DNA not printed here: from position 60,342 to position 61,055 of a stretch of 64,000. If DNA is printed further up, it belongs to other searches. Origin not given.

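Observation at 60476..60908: Compact eukaryote-like SET plus post-SET lysine methyltransferase gene of lower G+C, directly upstream of a secreted SpoIID-like protein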

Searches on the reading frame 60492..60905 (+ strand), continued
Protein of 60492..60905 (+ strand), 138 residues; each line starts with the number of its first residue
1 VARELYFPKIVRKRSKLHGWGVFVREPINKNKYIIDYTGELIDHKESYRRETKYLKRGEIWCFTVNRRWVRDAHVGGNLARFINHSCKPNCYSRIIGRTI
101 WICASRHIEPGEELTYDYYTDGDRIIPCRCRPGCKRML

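Call 15: search_protein_representatives(protein=window:60492-60905:+)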
Query: 138 residues. Proteins with E-value up to 0.001 (for the whole library): 12626; up to 1e-10: 3992; up to 1e-30: 48. The best 150 are listed.
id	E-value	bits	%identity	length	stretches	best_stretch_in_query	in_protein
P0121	7.8e-68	243.3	71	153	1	3-138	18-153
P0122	7.7e-61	220.6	38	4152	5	14-118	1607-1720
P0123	1.7e-53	196.8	62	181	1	6-138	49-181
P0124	1.2e-52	194.1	64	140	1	1-137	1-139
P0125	1.7e-48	180.6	59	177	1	5-137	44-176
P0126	5.1e-48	179.0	57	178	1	7-138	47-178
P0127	8.9e-48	178.2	43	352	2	11-135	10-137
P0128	2.4e-47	176.8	60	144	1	9-138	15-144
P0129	4.2e-47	176.0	61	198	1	8-138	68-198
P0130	6.9e-44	165.6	80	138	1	7-95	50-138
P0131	2.8e-43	163.6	60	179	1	8-131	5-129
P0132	1.0e-42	161.8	61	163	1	24-136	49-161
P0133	2.9e-40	153.8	84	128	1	26-105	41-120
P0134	5.1e-38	146.5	67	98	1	4-97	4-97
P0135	8.7e-38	145.8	75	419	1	41-127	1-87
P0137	2.7e-37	144.2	54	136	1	13-136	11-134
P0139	4.3e-36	140.3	50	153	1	22-138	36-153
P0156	4.1e-33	130.6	50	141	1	10-136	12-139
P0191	2.1e-25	105.6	49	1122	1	8-135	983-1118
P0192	2.5e-25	105.3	49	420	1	10-132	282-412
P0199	5.9e-25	104.1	50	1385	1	9-131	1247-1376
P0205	2.4e-24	102.1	44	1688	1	13-131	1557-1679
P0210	5.3e-24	101.0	48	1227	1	13-132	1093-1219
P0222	1.4e-23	99.6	40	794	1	3-133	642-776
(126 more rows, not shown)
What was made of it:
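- Small single-domain SET proteins of 136-165 aa, presumably prokaryotic, match at similar identity (42-54%) (call 15).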

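Call 26: find_encoding_contigs(protein=P0002, flank=6000, max_places=2)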
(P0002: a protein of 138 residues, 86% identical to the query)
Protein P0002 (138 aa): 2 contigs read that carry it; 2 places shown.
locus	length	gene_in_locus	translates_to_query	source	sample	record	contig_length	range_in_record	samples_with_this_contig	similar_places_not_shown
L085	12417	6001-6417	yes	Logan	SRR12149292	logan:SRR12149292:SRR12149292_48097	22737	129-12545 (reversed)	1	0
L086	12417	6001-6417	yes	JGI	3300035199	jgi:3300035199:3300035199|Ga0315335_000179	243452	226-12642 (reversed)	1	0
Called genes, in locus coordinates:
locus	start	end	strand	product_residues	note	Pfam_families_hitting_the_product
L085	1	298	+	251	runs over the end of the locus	PF00154:RecA_N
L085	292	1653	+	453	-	PF00817:IMS (weak)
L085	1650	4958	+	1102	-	PF02811:PHP, PF07733:DNA_pol3_alpha, PF17657:DNA_pol3_finger, PF14579:HHH_6 (weak), PF01336:tRNA_anti-codon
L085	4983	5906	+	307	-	PF00480:ROK, PF02685:Glucokinase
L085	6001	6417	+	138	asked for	PF00856:SET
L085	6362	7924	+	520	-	PF08486:SpoIID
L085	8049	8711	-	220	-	PF00535:Glycos_transf_2 (weak)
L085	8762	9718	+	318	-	PF00174:Oxidored_molyb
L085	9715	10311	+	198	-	PF01794:Ferric_reduct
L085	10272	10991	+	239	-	PF09837:DUF2064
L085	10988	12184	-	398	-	PF06965:Na_H_antiport_1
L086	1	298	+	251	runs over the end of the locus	PF00154:RecA_N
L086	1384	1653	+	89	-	-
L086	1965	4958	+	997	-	PF07733:DNA_pol3_alpha, PF17657:DNA_pol3_finger, PF14579:HHH_6 (weak), PF01336:tRNA_anti-codon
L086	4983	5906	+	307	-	PF00480:ROK, PF02685:Glucokinase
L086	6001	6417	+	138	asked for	PF00856:SET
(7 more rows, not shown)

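Call 27: find_encoding_contigs(protein=P0005, flank=6000, max_places=2)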
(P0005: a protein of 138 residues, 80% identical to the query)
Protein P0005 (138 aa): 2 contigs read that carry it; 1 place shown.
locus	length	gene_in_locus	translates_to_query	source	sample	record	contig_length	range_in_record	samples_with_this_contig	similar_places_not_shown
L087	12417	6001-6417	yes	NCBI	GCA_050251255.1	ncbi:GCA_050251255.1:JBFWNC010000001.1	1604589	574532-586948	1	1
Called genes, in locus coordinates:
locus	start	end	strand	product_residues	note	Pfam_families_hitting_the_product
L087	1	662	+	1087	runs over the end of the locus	PF02811:PHP, PF07733:DNA_pol3_alpha, PF17657:DNA_pol3_finger, PF14579:HHH_6 (weak), PF01336:tRNA_anti-codon (weak)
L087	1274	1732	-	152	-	PF00583:Acetyltransf_1, PF13673:Acetyltransf_10 (weak), PF13508:Acetyltransf_7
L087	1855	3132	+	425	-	PF00480:ROK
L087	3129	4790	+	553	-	PF00916:Sulfate_transp, PF01740:STAS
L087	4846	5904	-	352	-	PF04055:Radical_SAM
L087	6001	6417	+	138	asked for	PF00856:SET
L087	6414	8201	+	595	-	PF08486:SpoIID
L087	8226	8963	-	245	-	PF00512:HisKA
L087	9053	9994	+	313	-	PF00174:Oxidored_molyb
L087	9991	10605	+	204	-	PF01794:Ferric_reduct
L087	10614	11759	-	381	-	PF06965:Na_H_antiport_1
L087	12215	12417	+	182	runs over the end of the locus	PF01047:MarR, PF12802:MarR_2, PF13463:HTH_27 (weak)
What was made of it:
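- Downstream synteny is shared with loci at 86% and 80% identity (calls 26, 27). The whole block (SET, SpoIID, GT, MsrPQ) behaves as conserved synteny among unrelated functions (calls 26, 27).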

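Call 32: list_cluster_members(proteins=[P0121, P0123, P0124, P0125, P0126, P0128, P0129, P0137, P0139, P0156])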
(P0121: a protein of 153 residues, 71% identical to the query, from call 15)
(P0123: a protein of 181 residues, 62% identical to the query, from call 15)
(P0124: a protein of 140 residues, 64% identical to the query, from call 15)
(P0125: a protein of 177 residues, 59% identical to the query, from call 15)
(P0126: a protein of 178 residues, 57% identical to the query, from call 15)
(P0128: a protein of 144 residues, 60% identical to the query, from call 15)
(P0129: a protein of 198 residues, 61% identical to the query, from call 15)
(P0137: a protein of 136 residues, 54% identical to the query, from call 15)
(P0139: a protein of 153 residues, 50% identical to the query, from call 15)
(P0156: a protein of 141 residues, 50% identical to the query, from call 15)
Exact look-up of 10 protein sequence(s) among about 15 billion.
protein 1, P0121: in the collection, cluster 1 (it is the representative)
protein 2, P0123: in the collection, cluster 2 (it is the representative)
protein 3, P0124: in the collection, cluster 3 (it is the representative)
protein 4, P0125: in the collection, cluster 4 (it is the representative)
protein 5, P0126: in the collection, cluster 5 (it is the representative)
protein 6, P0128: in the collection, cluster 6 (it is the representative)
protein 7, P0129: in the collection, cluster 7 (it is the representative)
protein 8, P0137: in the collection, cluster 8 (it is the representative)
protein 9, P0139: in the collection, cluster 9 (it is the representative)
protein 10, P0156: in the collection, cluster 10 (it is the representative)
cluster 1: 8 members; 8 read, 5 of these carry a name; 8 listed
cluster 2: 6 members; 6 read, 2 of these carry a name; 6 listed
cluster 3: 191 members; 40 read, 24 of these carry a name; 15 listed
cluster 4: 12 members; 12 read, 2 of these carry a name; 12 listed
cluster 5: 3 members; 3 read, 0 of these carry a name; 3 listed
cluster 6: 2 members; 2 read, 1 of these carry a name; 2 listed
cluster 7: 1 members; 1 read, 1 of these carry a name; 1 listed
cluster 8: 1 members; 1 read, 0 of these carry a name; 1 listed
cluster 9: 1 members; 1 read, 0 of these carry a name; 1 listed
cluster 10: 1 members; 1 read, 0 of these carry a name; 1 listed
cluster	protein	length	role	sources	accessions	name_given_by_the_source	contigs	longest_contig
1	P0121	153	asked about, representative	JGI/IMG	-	SET domain-containing protein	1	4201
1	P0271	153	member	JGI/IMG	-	SET domain-containing protein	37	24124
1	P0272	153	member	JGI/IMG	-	SET domain-containing protein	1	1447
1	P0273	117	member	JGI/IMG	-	SET domain-containing protein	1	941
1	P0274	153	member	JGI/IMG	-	SET domain-containing protein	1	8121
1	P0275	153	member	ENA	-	-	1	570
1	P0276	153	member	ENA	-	-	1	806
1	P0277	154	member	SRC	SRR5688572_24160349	-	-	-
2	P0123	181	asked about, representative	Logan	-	-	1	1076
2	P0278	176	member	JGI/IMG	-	hypothetical protein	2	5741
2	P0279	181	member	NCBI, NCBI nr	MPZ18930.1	MAG: SET domain-containing protein-lysine N-methyltransferase [Luteitalea sp.] | SET domain-containing protein-lysine N-methyltransferase [Luteitalea sp.]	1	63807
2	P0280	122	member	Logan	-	-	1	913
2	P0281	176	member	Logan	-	-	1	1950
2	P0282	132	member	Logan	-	-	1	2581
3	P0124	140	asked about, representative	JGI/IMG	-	SET domain-containing protein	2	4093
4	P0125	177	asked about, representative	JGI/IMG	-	hypothetical protein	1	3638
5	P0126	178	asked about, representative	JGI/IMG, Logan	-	-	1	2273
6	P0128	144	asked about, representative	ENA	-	-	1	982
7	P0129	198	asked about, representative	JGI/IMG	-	uncharacterized protein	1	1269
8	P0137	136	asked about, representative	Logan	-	-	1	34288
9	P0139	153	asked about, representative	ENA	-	-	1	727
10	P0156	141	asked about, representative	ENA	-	-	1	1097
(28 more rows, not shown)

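Call 37: search_protein_families(library=ncbifam, proteins=[L087:4846-5904:-, L045:5427-6077:+], max_evalue=0.01)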
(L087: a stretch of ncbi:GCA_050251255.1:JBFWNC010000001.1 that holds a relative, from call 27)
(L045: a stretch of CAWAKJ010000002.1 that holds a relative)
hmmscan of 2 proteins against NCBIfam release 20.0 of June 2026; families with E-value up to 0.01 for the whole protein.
L087:4846-5904:- (352 aa): 27 families (the best 25 are shown)
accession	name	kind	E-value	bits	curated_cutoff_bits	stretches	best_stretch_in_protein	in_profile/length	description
NF047865.1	rSAM_PapB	equivalog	1.1e-08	34.7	340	1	26-176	5-167/330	PapB family radical SAM/SPASM ranthipeptide maturase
NF045574.1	sacti_mat_StsB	exception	1.7e-07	30.5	625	1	29-159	101-225/466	StsB family radical SAM/SPASM domain sactipeptide maturase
TIGR04084.1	rSAM_AF0577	subfamily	2.6e-06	26.6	225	1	58-161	22-124/347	TIGR04084 family radical SAM/SPASM domain-containing protein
TIGR04546.1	rSAM_ahbC_deAc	equivalog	3.3e-06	26.2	650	1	22-161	37-171/390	12,18-didecarboxysiroheme deacetylase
NF045646.2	rSAM_Se_TrsS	equivalog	8.7e-06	24.5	490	1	28-109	90-162/441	radical SAM (seleno)protein TrsS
TIGR04250.1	SCM_rSAM_ScmE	equivalog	9.1e-06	24.8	400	1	26-174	5-152/358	SynChlorMet cassette radical SAM/SPASM protein ScmE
TIGR04340.1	rSAM_ACGX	hypoth_equivalog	1e-05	25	400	1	28-160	7-139/341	radical SAM/SPASM domain protein, ACGX system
NF033640.1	N_Twi_rSAM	subfamily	1.1e-05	24.7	170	1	77-228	171-335/398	twitch domain-containing radical SAM protein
NF038283.1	viperin_w_prok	equivalog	1.7e-05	24.1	180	1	30-143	8-121/281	viperin family antiviral radical SAM protein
TIGR02109.1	PQQ_syn_pqqE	equivalog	2.5e-05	23.4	381.35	1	25-121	8-95/358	pyrroloquinoline quinone biosynthesis protein PqqE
TIGR03961.1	rSAM_PTO1314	hypoth_equivalog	2.7e-05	23.7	306.05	1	71-165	60-154/332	PTO1314 family radical SAM protein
TIGR03470.1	HpnH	equivalog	3e-05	23.2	225.05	1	31-173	35-174/318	adenosyl-hopene transferase HpnH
TIGR04053.2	TIGR04053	equivalog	6.3e-05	22.4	395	1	29-160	13-143/366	TIGR04053 family radical SAM/SPASM domain-containing protein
NF049973.1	radical_Rv1681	equivalog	0.00023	20.2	380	1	66-197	106-246/326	Rv1681 family radical SAM protein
TIGR02666.1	moaA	equivalog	0.00024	20.2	284.05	1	26-160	12-148/336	GTP 3',8-cyclase MoaA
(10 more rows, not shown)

L045:5427-6077:+ (216 aa): 5 families
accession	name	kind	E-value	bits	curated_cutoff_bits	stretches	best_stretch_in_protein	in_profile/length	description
NF008291.0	PRK11071.1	equivalog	2e-07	30.9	252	1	3-79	4-76/193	esterase YqiA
NF011457.0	PRK14875.1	equivalog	1.3e-05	24.4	307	1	3-102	135-232/372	acetoin dehydrogenase dihydrolipoyllysine-residue acetyltransferase subunit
NF051488.1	bifunc_PcaDC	exception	0.00036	19.8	390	0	44-112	58-123/375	bifunctional 3-oxoadipate enol-lactonase/4-carboxymuconolactone decarboxylase PcaDC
TIGR01738.1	bioH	equivalog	0.00075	19.2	206.95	1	50-100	51-97/245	pimeloyl-ACP methyl ester esterase BioH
NF051487.1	bifunc_PcaCD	exception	0.0051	16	430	0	47-86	221-260/413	bifunctional 4-carboxymuconolactone decarboxylase/3-oxoadipate enol-lactonase PcaCD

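Call 38: search_protein_families(library=pfam, proteins=[L087:4846-5904:-, L045:5427-6077:+, L060:5360-7774:+], max_evalue=0.1)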
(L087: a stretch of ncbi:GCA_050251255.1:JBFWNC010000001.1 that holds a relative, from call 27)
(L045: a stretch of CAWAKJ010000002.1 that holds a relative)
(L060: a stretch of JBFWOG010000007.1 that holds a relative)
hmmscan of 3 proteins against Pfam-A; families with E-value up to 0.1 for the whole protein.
L087:4846-5904:- (352 aa): 2 families
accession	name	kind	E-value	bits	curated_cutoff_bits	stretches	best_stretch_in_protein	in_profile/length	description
PF04055.27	Radical_SAM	-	7e-11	43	29.5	1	28-160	1-134/166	Radical SAM superfamily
PF13353.11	Fer4_12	-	3.3e-05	24.7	22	1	32-115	13-89/137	4Fe-4S single cluster domain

L045:5427-6077:+ (216 aa): 12 families
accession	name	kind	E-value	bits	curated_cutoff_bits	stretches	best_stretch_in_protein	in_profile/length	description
PF05728.18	UPF0227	-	9.7e-16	58.6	21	1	3-205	2-178/187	Uncharacterised protein family (UPF0227)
PF12697.13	Abhydrolase_6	-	1.5e-10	42.6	26.3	1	4-176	2-182/217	Alpha/beta hydrolase family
PF00561.26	Abhydrolase_1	-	1.6e-09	38.2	25.8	1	34-117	47-119/245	alpha/beta hydrolase fold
PF12146.15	Hydrolase_4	-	4.4e-08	33.2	27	1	65-108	77-116/239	Serine aminopeptidase, S33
PF06821.19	Ser_hydrolase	-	0.00029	21.3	22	1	6-104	4-93/172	Serine hydrolase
PF07859.19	Abhydrolase_3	-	0.0011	19.2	25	1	50-133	58-142/210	alpha/beta hydrolase fold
PF00975.26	Thioesterase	-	0.0012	19.6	26.4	1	59-109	61-111/226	Thioesterase domain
PF20408.4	Abhydrolase_11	-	0.0071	16.5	27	0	156-200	124-168/193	Alpha/beta hydrolase domain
PF03959.19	FSH1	-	0.0075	16.4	21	1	66-199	103-201/211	Serine hydrolase (FSH1)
PF00756.26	Esterase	-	0.014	15.7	22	1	43-85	95-136/251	Putative esterase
PF07819.20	PGAP1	-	0.037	14.2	24.3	1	16-99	44-125/233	PGAP1-like alpha/beta domain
PF02089.21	Palm_thioest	-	0.066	13.3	26.8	0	3-97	2-104/254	Palmitoyl protein thioesterase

L060:5360-7774:+ (804 aa): 2 families
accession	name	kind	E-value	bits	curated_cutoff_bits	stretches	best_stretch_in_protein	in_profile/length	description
PF08486.15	SpoIID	-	1.5e-14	54.8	23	1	347-430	4-95/97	Stage II sporulation protein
PF00905.27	Transpeptidase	-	9.1e-10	38.7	22.1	1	65-154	34-126/299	Penicillin binding protein transpeptidase domain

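Call 45: predict_structure(alignment_id=A2)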
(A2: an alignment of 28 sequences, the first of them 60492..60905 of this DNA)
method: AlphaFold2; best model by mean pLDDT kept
length: 138 residues; sequences in the alignment: 28
mean_pLDDT: 47.0   pTM: 0.41
mean pLDDT of the five models: 47.0, 47.0, 38.4, 36.1, 34.8
residues with pLDDT >= 90: 0; 70-90: 0; 50-70: 60; < 50: 78
segments of 3 or more residues with pLDDT < 50: 1-4, 28-40, 63-114, 131-138
pLDDT, mean of each block of 10 residues (from residue 1): 50 56 52 42 59 63 41 28 35 41 44 51 57 37
secondary structure, 60 per line:
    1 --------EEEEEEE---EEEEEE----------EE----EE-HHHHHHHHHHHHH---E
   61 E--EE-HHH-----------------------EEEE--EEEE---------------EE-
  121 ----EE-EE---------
elements in order: E9-15 E19-24 H44-56 E93-96 E99-102
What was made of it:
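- Tried and rejected: With 28 close orthologues it gave pLDDT 47 and was unusable (call 45).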

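Call 51: search_protein_families(library=pfam, proteins=[P0191, P0199, P0205, P0210, P0127, P0192, P0222], max_evalue=0.0001)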
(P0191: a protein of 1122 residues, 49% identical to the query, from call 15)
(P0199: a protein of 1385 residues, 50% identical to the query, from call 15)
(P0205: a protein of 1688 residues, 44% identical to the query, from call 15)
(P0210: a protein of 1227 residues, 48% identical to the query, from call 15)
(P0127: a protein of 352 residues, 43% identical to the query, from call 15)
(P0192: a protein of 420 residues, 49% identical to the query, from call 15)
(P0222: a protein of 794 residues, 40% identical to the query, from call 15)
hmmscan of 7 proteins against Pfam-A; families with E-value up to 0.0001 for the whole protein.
P0191 (1122 aa): 1 family
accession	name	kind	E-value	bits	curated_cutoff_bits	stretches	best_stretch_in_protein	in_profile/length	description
PF00856.33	SET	-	5.5e-28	97.9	22.4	1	995-1099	2-104/105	SET domain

P0199 (1385 aa): 1 family
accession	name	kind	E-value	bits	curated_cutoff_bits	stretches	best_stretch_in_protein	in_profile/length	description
PF00856.33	SET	-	3.1e-29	101.9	22.4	1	1258-1363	2-105/105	SET domain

P0205 (1688 aa): 1 family
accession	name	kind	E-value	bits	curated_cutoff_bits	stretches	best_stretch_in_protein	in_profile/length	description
PF00856.33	SET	-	5.5e-26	91.5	22.4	1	1564-1665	2-105/105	SET domain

P0210 (1227 aa): 2 families
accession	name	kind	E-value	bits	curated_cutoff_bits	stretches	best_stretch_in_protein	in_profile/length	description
PF00856.33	SET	-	2.8e-28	98.8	22.4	1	1100-1205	2-105/105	SET domain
PF02213.21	GYF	-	2.7e-05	24.2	25.7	0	190-231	1-43/45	GYF domain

P0127 (352 aa): 2 families
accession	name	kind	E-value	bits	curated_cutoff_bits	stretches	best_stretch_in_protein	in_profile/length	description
PF00856.33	SET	-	5.6e-49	165.4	22.4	2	18-118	1-105/105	SET domain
PF08666.17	SAF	-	1.5e-05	25.9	21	0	20-54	3-33/63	SAF domain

P0192 (420 aa): 1 family
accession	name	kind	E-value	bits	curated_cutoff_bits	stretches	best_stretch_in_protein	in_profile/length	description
PF00856.33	SET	-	3.4e-30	105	22.4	1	292-398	1-105/105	SET domain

P0222 (794 aa): 8 families
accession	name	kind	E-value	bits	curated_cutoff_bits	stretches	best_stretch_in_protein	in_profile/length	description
PF00856.33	SET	-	2.6e-25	89.3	22.4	1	658-761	1-104/105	SET domain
PF13832.12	zf-HC5HC2H_2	-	5.8e-18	65.5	27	1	432-525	2-96/109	PHD-zinc-finger like domain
PF13771.12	zf-HC5HC2H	-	3.1e-14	53.4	29.1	1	455-541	1-90/91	PHD-like zinc-binding domain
PF00855.23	PWWP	-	1.4e-12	48.4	25.6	1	26-77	1-52/93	PWWP domain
PF13831.12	PHD_2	-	9e-10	38.3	28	1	383-418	2-36/36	PHD-finger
PF05964.19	FYRN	-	8.1e-08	32.2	24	1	185-228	4-46/60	F/Y-rich N-terminus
PF00628.35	PHD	-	2.2e-07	31.2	24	1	371-417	1-47/47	PHD-finger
PF05965.19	FYRC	-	1.8e-06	28.4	21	1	247-317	1-79/84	F/Y rich C-terminus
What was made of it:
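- One of them carries PHD, FYRN and FYRC domains (calls 15, 51).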

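Call 52: predict_structure(alignment_id=A3)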
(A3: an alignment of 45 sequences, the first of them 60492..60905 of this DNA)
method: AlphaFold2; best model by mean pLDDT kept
length: 138 residues; sequences in the alignment: 45
mean_pLDDT: 93.0   pTM: 0.86
mean pLDDT of the five models: 93.0, 92.4, 92.4, 92.4, 88.6
residues with pLDDT >= 90: 115; 70-90: 16; 50-70: 6; < 50: 1
segments of 3 or more residues with pLDDT < 50: none
pLDDT, mean of each block of 10 residues (from residue 1): 77 95 98 98 97 91 96 97 97 97 98 94 77 89
secondary structure, 60 per line:
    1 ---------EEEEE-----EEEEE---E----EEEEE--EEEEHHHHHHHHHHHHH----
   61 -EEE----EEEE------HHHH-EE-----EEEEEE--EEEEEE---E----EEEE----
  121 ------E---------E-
elements in order: E10-14 E20-24 E33-37 E40-43 H44-56 E62-64 E69-72 H79-82 E91-96 E99-104 E113-116
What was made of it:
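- On SET domain superfamily (Pfam PF00856): The AlphaFold model has pLDDT 93 and pTM 0.86 (call 52).
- Tried and rejected: A more diverse 45-sequence alignment gave pLDDT 93 (call 52).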

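Call 54: fold_search(model_id=the predicted structure, library=pdb)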
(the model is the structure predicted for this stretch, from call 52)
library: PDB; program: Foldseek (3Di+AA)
matches with E <= 10: 479; with E <= 0.001: 377
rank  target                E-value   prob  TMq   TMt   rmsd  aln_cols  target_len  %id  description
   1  6u9m_A                4.6e-13  1.00  0.78  0.73   3.2       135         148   40  MLL1 SET N3861I/Q3867L bound to inhibitor 16 (TC-5109) (released 2020-07-01)
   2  6u9k_A                9.3e-13  1.00  0.77  0.72   3.2       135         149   40  MLL1 SET N3861I/Q3867L bound to inhibitor 18 (TC-5153) (released 2020-07-01)
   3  6u9n_A                9.8e-13  1.00  0.77  0.72   3.3       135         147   40  MLL1 SET N3861I/Q3867L bound to inhibitor 14 (TC-5139) (released 2020-07-01)
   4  5f5e                  1.2e-12  1.00  0.76  0.72   3.3       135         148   40  The Crystal Structure of MLL1 SET domain with N3816I/Q3867L mutation (released 2016-02-24)
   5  6u9k_B                1.4e-12  1.00  0.76  0.71   3.3       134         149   40  MLL1 SET N3861I/Q3867L bound to inhibitor 18 (TC-5153) (released 2020-07-01)
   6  6u9n_B                1.5e-12  1.00  0.75  0.71   3.2       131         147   40  MLL1 SET N3861I/Q3867L bound to inhibitor 14 (TC-5139) (released 2020-07-01)
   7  7w6l_E                1.9e-12  1.00  0.81  0.75   2.6       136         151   36  The crystal structure of MLL3-RBBP5-ASH2L in complex with H3K4me0 peptide (released 2022-09-07)
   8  4z4p                  2.8e-12  1.00  0.79  0.68   2.9       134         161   36  Structure of the MLL4 SET Domain (released 2015-09-09)
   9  5f6l_A                3.1e-12  1.00  0.80  0.73   3.0       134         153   40  The crystal structure of MLL1 (N3861I/Q3867L) in complex with RbBP5 and Ash2L (released 2016-02-24)
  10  5f6k_E                3.6e-12  1.00  0.79  0.74   2.7       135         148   34  Crystal structure of the MLL3-Ash2L-RbBP5 complex (released 2016-02-24)
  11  7w6j_C                4.5e-12  1.00  0.79  0.70   3.2       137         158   39  The crystal structure of MLL1 (N3861I/Q3867L/C3882SS)-RBBP5-ASH2L in complex with H3K4me2 peptide (released 2022-09-07)
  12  7w6a_C                4.8e-12  1.00  0.78  0.68   3.5       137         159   39  Crystal structure of the MLL1 (N3861I/Q3867L/C3882SS)-RBBP5-ASH2L complex (released 2022-09-07)
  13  6chg_C                6.3e-12  1.00  0.82  0.79   1.9       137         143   40  Crystal structure of the yeast COMPASS catalytic module (released 2018-08-22)
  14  2w5z_A                8.7e-12  1.00  0.75  0.59   3.8       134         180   40  Ternary Complex of the Mixed Lineage Leukaemia (MLL1) SET Domain with the cofactor product S-Adenosylhomocysteine and  (released 2009-02-10)
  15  5hyn_F                9.2e-12  1.00  0.83  0.21   1.3       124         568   36  Structure of Human Polycomb Repressive Complex 2 (PRC2) with oncogenic histone H3K27M peptide (released 2016-05-11)
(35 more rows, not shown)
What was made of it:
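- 60492..60908 (+): SET plus post-SET protein-lysine methyltransferase gene, 138 aa, GTG start, TAG stop. The AlphaFold model has pLDDT 93 and TM-scores of 0.75-0.86 to MLL1, MLL3, Set1 and EZH2 (calls 52, 54).
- On SET domain superfamily (Pfam PF00856): Foldseek gives 377 PDB matches at E<=0.001, the best with TM 0.75-0.86 (call 54).
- AlphaFold model with pLDDT 93 (call 52), and TM-scores of 0.75-0.86 with 34-43% identity to MLL, Set1 and EZH2 SET domains (call 54).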
